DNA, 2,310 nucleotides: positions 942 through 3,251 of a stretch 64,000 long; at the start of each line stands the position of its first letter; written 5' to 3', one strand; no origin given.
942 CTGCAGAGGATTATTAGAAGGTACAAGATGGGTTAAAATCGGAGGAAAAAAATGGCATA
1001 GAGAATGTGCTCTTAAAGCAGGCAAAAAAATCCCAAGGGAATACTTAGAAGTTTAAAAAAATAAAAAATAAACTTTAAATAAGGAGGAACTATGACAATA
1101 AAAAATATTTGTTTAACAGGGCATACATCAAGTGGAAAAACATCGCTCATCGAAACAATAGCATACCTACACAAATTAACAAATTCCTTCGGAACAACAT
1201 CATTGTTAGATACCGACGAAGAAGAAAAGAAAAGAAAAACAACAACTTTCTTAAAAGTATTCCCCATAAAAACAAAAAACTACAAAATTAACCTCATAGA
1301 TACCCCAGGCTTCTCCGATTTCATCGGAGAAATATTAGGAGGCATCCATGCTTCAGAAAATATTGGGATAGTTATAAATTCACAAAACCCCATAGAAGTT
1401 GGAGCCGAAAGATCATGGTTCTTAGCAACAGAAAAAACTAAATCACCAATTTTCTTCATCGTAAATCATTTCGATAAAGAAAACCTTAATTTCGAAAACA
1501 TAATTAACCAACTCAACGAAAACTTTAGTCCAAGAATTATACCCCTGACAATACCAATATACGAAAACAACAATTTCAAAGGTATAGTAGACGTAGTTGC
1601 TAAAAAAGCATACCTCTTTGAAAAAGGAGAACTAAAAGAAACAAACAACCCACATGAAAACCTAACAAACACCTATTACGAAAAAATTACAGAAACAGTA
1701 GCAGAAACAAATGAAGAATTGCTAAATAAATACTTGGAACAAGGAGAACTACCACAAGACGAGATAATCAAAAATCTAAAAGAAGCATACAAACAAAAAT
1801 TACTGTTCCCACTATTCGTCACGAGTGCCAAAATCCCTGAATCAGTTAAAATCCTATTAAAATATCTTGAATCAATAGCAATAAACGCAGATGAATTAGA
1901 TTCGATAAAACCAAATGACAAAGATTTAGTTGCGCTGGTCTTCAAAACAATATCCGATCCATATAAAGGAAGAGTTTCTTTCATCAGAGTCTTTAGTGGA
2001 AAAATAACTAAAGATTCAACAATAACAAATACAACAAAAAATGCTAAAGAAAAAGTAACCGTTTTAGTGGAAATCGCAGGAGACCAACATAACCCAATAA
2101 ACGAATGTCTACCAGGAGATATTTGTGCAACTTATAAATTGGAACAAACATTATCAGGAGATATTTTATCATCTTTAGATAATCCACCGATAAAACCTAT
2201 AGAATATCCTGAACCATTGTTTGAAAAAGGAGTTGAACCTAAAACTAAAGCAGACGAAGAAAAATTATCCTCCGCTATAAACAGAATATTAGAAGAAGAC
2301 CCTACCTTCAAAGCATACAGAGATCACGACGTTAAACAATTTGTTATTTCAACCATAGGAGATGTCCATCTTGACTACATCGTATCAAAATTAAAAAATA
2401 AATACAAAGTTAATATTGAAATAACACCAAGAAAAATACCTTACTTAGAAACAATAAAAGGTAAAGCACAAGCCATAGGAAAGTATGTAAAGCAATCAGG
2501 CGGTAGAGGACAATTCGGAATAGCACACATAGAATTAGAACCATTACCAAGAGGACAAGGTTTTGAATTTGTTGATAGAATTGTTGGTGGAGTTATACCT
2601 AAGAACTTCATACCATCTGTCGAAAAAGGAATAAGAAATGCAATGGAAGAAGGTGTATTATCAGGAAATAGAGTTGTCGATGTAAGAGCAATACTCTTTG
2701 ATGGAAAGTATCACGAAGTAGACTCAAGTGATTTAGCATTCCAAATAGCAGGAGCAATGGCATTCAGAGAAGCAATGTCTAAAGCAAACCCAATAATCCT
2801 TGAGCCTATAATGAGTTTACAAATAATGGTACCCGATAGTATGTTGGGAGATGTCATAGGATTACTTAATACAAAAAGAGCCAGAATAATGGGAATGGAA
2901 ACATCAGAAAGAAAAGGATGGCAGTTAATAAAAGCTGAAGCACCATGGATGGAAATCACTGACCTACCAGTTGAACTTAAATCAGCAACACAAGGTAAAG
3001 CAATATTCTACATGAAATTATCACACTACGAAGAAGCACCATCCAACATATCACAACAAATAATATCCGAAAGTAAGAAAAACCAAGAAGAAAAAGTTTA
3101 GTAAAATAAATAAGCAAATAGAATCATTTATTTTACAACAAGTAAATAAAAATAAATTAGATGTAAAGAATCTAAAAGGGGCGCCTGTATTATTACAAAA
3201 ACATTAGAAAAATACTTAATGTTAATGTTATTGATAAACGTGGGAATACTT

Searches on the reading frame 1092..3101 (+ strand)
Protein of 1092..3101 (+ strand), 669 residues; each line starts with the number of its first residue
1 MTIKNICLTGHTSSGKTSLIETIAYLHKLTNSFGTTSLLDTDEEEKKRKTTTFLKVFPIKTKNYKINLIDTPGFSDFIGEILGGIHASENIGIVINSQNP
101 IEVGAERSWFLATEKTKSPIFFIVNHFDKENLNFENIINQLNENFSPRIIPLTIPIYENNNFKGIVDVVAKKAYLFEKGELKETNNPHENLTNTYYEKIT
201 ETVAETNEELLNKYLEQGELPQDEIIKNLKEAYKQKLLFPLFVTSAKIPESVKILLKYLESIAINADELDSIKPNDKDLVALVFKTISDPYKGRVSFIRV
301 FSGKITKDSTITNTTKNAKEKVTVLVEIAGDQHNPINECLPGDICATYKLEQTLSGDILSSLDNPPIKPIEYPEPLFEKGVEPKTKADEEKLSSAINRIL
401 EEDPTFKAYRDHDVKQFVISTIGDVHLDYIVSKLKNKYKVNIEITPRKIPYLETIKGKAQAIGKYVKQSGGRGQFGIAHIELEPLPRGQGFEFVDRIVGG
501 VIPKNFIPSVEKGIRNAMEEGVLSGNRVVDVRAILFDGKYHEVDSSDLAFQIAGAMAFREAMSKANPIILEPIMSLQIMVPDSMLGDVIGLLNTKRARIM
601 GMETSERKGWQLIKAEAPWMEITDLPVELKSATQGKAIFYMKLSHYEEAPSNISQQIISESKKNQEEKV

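Call 59: search_protein_families(library=pfam, proteins=[window:1092-3101:+], max_evalue=0.00001)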
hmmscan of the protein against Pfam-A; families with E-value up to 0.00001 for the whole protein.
window:1092-3101:+ (669 aa): 6 families
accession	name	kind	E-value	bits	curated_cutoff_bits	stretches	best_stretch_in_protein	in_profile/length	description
PF03764.24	EFG_IV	-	4.8e-42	143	24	1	448-566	2-121/121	Elongation factor G, domain IV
PF00679.30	EFG_C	-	9.3e-25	86.9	27.9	1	569-656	2-88/89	Elongation factor G C-terminus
PF00009.33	GTP_EFTU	-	1.1e-24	87.5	26.5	1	2-261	2-184/188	Elongation factor Tu GTP binding domain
PF14492.12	EFG_III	-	2.8e-24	85.4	27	1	373-445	2-74/75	Elongation Factor G, domain III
PF22042.2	EF-G_D2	-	2.5e-14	53.6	27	1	280-361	3-83/84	Elongation factor G domain 2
PF03144.31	GTP_EFTU_D2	-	1.5e-09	38.5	30.3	1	293-359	1-72/73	Elongation factor Tu domain 2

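Call 60: find_homologous_proteins(query=window:1092-3101:+, max_evalue=1e-50)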
Query window:1092-3101:+ (669 aa): 7898 proteins with E <= 1e-50 among 8000 candidates; the best 120 are listed.
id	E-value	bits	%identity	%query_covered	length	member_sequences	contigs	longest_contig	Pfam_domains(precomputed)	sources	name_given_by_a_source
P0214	0.0e+0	1484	100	100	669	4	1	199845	PF01926.30,PF00679.31,PF14492.13,PF00009.34,PF03764.25,PF03144.32,PF22042.3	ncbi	-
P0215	0.0e+0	1416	95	100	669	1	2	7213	PF01926.30,PF00679.31,PF14492.13,PF00009.34,PF03764.25,PF03144.32,PF22042.3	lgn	-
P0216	0.0e+0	1280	85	100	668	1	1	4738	PF01926.30,PF00679.31,PF14492.13,PF00009.34,PF03764.25,PF03144.32,PF22042.3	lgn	-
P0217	0.0e+0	1280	85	100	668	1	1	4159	PF01926.30,PF00679.31,PF14492.13,PF00009.34,PF03764.25,PF03144.32,PF22042.3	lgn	-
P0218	0.0e+0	1278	85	100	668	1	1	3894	PF01926.30,PF00679.31,PF14492.13,PF00009.34,PF03764.25,PF03144.32,PF22042.3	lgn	-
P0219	0.0e+0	1274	84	100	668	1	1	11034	PF01926.30,PF00679.31,PF14492.13,PF00009.34,PF03764.25,PF03144.32,PF22042.3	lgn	-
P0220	0.0e+0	1261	82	100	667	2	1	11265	PF00735.25,PF01926.30,PF00679.31,PF14492.13,PF00009.34,PF03764.25,PF03144.32,PF22042.3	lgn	-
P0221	0.0e+0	1255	83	100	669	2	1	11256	PF00679.31,PF14492.13,PF00009.34,PF03764.25,PF03144.32,PF22042.3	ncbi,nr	ncbi:MAG: elongation factor G [Candidatus Calescibacterium sp.]|nr:elongation factor G [Candidatus C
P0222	0.0e+0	1246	83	100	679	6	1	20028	PF01926.30,PF00679.31,PF14492.13,PF00009.34,PF03764.25,PF03144.32,PF22042.3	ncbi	ncbi:MAG: elongation factor G [bacterium]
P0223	0.0e+0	1239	82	100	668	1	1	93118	PF01926.30,PF00679.31,PF14492.13,PF00009.34,PF03764.25,PF03144.32,PF22042.3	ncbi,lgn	ncbi:MAG: elongation factor G [bacterium]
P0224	0.0e+0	1236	81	100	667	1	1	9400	PF00735.25,PF00679.31,PF14492.13,PF00009.34,PF03764.25,PF03144.32,PF22042.3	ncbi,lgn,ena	-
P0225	0.0e+0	1200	80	100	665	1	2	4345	PF00735.25,PF01926.30,PF00679.31,PF14492.13,PF00009.34,PF03193.23,PF03764.25,PF03144.32,PF22042.3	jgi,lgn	jgi:elongation factor G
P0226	0.0e+0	1110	73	100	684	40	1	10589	PF00679.31,PF14492.13,PF00009.34,PF03764.25,PF03144.32,PF22042.3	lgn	-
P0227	0.0e+0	1092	73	100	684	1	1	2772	PF00679.31,PF14492.13,PF00009.34,PF03764.25,PF03144.32,PF22042.3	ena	-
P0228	3.4e-285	966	83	77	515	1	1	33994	PF00679.31,PF14492.13,PF03764.25,PF03144.32,PF22042.3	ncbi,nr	ncbi:MAG: elongation factor G, partial [bacterium]|nr:elongation factor G [bacterium]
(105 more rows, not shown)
